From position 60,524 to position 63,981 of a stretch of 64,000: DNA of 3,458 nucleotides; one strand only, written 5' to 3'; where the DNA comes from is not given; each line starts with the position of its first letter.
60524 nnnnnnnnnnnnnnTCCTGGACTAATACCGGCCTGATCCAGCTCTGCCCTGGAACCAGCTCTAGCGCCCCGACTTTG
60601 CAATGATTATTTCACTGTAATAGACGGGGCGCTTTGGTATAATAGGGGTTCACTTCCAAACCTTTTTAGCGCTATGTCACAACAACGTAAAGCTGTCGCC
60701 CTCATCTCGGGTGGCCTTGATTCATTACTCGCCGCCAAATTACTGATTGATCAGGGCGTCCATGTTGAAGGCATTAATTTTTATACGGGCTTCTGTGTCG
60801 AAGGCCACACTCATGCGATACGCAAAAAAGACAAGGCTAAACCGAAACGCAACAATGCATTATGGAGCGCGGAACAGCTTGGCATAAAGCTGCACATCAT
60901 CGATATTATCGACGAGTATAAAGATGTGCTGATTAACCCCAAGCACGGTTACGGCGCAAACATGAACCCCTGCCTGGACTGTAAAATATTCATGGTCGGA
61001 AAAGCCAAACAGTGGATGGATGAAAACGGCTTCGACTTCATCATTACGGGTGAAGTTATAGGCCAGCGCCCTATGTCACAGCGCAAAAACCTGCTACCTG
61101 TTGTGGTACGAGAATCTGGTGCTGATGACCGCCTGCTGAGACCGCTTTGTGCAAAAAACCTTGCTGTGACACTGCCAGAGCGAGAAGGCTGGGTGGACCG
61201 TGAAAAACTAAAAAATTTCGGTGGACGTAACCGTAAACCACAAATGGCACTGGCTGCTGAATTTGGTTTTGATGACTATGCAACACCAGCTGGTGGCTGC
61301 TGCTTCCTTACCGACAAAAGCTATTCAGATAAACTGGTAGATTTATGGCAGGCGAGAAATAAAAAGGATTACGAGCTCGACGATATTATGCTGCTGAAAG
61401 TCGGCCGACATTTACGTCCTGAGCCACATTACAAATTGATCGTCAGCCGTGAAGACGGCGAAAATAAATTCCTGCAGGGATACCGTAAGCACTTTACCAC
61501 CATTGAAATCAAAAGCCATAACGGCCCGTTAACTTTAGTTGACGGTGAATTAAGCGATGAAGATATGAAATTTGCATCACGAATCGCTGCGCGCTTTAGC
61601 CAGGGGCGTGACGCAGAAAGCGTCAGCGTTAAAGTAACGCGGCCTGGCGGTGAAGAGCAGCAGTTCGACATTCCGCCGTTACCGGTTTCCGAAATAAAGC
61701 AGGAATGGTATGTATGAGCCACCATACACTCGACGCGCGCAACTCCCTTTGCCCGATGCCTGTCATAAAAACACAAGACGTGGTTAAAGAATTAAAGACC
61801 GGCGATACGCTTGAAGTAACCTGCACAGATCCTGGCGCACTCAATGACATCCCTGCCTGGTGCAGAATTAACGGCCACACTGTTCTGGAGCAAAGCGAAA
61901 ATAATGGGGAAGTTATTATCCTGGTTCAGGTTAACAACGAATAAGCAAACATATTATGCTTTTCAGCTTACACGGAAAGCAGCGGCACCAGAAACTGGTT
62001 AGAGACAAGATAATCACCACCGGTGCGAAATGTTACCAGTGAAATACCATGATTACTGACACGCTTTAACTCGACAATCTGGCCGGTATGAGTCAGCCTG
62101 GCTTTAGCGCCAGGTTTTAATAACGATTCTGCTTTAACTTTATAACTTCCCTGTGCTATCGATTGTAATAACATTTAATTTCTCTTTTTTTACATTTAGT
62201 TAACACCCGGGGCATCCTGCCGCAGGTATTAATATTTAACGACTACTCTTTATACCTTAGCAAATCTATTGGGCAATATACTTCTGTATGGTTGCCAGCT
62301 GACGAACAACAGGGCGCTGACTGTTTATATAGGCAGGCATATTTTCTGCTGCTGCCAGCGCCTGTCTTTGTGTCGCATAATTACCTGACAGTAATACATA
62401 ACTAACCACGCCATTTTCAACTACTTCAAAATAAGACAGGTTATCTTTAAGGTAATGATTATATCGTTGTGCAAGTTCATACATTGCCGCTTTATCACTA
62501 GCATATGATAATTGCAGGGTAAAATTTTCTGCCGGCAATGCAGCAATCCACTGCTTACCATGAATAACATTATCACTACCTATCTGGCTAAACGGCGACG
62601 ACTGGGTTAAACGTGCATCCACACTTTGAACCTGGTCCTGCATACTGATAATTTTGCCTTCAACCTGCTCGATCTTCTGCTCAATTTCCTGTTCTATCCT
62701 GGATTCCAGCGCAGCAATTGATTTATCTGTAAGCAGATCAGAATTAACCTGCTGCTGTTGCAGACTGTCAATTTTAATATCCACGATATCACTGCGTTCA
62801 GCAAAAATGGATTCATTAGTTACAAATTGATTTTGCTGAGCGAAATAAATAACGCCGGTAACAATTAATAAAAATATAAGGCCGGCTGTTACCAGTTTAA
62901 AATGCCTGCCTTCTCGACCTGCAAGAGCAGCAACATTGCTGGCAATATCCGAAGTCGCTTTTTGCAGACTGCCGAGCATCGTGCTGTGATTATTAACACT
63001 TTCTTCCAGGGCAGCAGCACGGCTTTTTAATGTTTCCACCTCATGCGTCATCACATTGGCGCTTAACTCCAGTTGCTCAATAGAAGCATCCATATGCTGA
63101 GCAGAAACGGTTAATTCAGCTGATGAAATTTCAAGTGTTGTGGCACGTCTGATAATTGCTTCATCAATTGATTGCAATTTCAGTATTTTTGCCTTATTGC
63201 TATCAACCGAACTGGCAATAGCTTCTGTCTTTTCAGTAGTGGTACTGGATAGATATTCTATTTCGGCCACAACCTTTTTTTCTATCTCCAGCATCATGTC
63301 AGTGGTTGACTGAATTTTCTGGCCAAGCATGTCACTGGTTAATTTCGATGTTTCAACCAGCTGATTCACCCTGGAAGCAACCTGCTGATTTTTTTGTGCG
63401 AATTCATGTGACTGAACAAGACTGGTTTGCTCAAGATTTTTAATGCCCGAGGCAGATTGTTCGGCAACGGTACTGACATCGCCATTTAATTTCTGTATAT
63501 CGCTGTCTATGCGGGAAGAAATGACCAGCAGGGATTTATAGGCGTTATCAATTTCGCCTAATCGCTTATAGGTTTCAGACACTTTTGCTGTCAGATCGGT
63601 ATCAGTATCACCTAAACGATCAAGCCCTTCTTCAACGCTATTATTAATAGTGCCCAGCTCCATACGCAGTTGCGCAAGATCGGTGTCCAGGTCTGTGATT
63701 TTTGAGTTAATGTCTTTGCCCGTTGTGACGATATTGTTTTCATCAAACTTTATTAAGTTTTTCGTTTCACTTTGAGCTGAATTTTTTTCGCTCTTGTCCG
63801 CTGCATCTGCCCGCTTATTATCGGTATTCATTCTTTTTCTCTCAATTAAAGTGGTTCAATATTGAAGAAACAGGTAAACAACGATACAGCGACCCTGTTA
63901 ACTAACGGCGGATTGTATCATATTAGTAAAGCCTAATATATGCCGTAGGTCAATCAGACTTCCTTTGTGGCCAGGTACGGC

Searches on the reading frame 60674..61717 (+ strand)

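Call 45: search_protein_families(library=ncbifam, proteins=[window:60674-61717:+], max_evalue=1e-8)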
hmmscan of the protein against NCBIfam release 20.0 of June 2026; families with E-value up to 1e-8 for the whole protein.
window:60674-61717:+ (347 aa): 4 families
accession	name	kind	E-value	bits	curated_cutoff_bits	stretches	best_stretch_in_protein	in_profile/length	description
NF006222.0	PRK08349.1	subfamily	6.6e-12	45.7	251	1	6-160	2-143/198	hypothetical protein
NF001138.1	PRK00143.1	equivalog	2.1e-11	43.3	284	1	8-140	3-134/345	tRNA 2-thiouridine(34) synthase MnmA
TIGR00420.1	trmU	equivalog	7e-11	41.6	236.95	1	7-136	3-134/351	tRNA 2-thiouridine(34) synthase MnmA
TIGR00342.1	TIGR00342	equivalog_domain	7.7e-11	41.7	264.5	1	4-160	172-314/373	tRNA uracil 4-sulfurtransferase ThiI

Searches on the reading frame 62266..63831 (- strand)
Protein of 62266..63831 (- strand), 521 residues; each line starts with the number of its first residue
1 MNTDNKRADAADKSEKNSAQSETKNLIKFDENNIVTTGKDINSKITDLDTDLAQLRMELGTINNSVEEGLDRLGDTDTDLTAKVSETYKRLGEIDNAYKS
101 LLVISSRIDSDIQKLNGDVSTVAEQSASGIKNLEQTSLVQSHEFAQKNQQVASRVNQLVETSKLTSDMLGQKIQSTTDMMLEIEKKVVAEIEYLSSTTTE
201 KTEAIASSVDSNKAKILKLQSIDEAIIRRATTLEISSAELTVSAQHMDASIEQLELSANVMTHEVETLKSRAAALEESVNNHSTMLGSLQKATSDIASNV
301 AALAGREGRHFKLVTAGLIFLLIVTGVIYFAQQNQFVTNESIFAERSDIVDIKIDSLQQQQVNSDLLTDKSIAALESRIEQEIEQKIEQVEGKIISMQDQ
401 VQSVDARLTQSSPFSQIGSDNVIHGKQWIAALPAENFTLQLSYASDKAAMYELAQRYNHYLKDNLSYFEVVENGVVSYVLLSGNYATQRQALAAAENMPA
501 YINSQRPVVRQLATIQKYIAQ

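Call 15: search_protein_families(library=ncbifam, proteins=[window:62266-63831:-], max_evalue=0.00001)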
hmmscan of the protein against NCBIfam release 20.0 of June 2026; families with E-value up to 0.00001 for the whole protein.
window:62266-63831:- (521 aa): 1 family
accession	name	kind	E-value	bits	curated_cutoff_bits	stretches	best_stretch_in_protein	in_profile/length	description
NF008153.0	PRK10905.1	equivalog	4e-07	29.5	256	1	429-516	336-420/424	cell division protein DamX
